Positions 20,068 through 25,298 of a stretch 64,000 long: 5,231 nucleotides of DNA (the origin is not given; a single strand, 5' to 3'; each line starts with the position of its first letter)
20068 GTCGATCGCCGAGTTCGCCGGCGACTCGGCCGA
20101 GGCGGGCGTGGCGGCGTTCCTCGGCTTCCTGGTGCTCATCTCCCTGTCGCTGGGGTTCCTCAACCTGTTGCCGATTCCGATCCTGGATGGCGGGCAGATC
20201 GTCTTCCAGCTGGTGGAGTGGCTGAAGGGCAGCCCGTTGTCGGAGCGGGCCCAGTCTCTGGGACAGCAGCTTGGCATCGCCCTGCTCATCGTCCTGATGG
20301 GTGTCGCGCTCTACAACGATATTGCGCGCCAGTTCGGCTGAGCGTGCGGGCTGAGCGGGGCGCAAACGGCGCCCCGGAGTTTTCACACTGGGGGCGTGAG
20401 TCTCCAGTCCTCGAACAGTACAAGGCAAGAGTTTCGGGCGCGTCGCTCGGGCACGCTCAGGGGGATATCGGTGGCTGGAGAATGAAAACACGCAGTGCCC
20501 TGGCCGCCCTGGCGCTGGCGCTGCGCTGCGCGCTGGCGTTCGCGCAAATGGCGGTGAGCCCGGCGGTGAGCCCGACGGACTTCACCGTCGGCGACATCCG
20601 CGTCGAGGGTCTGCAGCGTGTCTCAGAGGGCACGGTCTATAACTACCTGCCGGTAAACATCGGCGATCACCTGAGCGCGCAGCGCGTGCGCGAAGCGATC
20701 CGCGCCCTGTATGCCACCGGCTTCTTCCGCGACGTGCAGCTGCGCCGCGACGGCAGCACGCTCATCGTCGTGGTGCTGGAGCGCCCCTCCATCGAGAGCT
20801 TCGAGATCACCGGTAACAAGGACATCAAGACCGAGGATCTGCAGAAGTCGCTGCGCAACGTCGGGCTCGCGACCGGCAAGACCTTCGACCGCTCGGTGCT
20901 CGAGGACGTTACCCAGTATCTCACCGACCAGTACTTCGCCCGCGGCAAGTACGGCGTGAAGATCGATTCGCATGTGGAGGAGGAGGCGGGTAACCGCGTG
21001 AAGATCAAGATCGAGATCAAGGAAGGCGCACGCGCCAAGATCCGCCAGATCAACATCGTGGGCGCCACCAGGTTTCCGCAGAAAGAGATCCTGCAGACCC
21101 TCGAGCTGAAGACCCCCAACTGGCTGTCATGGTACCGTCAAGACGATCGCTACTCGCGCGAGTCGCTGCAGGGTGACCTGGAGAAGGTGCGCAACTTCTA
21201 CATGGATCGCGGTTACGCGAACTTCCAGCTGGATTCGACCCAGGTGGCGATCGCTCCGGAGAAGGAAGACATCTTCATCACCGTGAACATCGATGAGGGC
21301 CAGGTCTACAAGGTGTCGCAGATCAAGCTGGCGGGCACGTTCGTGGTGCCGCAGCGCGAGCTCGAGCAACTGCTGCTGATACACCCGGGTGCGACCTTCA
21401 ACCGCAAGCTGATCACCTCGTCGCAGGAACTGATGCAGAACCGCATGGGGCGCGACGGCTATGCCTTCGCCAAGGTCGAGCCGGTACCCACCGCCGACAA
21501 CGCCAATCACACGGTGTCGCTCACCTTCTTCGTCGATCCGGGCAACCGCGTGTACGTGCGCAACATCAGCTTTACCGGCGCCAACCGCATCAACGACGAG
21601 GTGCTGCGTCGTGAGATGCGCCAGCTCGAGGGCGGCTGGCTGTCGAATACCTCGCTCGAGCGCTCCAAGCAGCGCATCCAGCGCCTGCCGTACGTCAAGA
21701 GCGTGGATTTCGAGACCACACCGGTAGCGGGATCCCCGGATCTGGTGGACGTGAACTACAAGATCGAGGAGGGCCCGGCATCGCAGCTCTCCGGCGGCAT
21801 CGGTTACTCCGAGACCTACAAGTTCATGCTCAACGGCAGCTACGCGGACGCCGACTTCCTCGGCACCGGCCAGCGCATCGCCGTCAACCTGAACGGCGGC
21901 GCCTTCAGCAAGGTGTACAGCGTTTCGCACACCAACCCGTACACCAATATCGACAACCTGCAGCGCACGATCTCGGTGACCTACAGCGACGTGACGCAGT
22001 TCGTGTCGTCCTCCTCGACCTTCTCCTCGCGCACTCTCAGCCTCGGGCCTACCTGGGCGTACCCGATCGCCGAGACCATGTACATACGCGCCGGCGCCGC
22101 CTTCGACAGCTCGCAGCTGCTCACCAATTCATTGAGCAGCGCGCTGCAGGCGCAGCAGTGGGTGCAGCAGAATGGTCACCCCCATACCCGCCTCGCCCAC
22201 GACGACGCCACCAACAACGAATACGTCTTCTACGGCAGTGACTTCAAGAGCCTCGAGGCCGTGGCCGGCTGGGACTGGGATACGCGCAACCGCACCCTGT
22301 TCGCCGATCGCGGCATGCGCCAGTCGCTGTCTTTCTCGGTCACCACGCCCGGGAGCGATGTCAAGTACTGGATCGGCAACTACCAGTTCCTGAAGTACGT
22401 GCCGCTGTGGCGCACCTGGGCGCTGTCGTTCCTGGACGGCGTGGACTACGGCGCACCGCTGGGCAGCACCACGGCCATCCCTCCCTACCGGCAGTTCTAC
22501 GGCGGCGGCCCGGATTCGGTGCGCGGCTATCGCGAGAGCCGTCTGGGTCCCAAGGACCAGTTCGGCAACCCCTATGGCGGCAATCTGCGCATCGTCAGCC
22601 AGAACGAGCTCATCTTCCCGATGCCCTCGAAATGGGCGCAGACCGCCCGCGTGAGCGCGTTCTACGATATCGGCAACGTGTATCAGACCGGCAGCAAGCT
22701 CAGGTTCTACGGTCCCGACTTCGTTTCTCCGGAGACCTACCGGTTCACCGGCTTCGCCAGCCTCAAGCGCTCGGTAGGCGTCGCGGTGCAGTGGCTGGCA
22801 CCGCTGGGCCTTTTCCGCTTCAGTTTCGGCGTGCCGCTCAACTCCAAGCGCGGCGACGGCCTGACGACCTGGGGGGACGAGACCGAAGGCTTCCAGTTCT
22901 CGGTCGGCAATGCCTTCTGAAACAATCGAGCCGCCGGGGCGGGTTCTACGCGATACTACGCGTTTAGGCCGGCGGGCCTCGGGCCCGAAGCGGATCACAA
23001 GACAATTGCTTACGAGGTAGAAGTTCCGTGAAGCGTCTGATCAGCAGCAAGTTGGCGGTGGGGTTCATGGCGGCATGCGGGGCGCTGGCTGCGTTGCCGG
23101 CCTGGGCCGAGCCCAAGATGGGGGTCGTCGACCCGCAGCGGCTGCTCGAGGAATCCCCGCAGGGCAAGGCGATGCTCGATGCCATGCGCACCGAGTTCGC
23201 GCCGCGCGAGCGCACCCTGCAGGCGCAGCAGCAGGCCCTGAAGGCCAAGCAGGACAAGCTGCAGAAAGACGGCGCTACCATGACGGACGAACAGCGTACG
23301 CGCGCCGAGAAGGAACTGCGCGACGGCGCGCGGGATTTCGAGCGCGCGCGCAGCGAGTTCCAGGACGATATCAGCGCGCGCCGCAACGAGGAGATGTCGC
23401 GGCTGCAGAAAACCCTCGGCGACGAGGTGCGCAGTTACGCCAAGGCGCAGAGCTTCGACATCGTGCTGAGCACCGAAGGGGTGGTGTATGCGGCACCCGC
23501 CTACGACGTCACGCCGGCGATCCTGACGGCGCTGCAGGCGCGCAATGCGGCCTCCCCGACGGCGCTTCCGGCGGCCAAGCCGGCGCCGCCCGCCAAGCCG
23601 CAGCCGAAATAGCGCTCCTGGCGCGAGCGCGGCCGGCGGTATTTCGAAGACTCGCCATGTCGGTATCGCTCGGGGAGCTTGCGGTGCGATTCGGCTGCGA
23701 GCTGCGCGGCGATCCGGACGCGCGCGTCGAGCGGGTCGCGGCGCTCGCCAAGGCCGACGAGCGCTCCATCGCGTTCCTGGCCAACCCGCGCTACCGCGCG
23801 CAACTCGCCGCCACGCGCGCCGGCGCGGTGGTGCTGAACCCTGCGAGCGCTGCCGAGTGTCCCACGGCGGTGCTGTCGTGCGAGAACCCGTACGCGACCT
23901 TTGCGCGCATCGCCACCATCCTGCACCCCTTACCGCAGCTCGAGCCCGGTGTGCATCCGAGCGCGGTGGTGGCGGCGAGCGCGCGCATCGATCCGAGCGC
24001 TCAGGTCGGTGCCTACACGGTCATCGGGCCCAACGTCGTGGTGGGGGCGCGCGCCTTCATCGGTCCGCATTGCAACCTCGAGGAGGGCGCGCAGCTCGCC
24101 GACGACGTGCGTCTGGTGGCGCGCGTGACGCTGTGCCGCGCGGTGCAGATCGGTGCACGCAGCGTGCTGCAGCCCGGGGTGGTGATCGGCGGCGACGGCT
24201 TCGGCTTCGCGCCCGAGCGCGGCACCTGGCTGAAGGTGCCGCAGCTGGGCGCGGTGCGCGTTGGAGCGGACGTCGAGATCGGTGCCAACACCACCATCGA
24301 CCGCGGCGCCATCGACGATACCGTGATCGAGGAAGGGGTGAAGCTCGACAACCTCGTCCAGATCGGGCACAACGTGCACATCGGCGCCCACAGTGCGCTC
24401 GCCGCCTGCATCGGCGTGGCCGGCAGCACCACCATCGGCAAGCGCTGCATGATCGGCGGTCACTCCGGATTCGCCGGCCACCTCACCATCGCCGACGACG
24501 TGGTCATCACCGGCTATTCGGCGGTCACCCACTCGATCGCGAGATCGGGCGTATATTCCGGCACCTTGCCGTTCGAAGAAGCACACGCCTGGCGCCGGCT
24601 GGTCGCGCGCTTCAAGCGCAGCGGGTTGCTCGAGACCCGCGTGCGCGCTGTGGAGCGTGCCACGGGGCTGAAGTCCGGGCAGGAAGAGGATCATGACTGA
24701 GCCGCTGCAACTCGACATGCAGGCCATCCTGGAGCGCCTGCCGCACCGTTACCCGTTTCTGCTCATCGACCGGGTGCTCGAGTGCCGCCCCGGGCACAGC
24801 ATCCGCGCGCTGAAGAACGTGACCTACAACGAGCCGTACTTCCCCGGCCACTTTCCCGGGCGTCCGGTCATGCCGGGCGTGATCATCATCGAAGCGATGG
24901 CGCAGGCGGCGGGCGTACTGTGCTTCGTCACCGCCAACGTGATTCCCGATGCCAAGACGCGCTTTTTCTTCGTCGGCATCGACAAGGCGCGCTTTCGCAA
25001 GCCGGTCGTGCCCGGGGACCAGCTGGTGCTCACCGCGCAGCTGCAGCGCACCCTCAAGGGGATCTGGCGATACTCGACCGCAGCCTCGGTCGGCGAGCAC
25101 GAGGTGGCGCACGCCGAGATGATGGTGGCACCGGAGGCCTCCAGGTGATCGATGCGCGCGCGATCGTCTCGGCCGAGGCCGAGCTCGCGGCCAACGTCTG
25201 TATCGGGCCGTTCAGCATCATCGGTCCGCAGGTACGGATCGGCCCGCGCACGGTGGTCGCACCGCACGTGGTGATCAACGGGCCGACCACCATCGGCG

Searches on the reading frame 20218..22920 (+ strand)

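Call 77: search_protein_families(library=pfam, proteins=[window:20218-22920:+], max_evalue=0.0001)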
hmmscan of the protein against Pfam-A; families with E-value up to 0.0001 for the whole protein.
window:20218-22920:+ (900 aa): 4 families
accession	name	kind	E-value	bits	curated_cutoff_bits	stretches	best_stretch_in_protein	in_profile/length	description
PF07244.20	POTRA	-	4.1e-70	232.9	21.3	5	274-361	2-79/79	Surface antigen variable number repeat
PF01103.29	Omp85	-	3.1e-53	181.8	24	1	547-900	2-325/325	Omp85 superfamily domain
PF08478.15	POTRA_1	-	1.7e-14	54.3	23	0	447-497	3-53/69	POTRA domain, FtsQ-type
PF08479.16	POTRA_2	-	4e-09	36.6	24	0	365-436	2-72/76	POTRA domain, ShlB-type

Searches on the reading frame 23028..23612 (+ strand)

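Call 77: search_protein_families(library=pfam, proteins=[window:23028-23612:+], max_evalue=0.0001)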
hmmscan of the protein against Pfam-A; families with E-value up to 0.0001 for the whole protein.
window:23028-23612:+ (194 aa): 1 family
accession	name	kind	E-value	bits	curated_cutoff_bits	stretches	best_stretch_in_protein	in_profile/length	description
PF03938.19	OmpH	-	1.3e-32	113.4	32.4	1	30-169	1-141/141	Outer membrane protein (OmpH-like)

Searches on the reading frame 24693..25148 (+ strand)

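Call 77: search_protein_families(library=pfam, proteins=[window:24693-25148:+], max_evalue=0.0001)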
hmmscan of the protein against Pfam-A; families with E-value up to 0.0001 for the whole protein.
window:24693-25148:+ (151 aa): 1 family
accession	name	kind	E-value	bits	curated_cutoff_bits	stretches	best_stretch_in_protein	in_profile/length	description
PF07977.19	FabA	-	2.1e-34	118.6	23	1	16-141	1-137/138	FabA-like domain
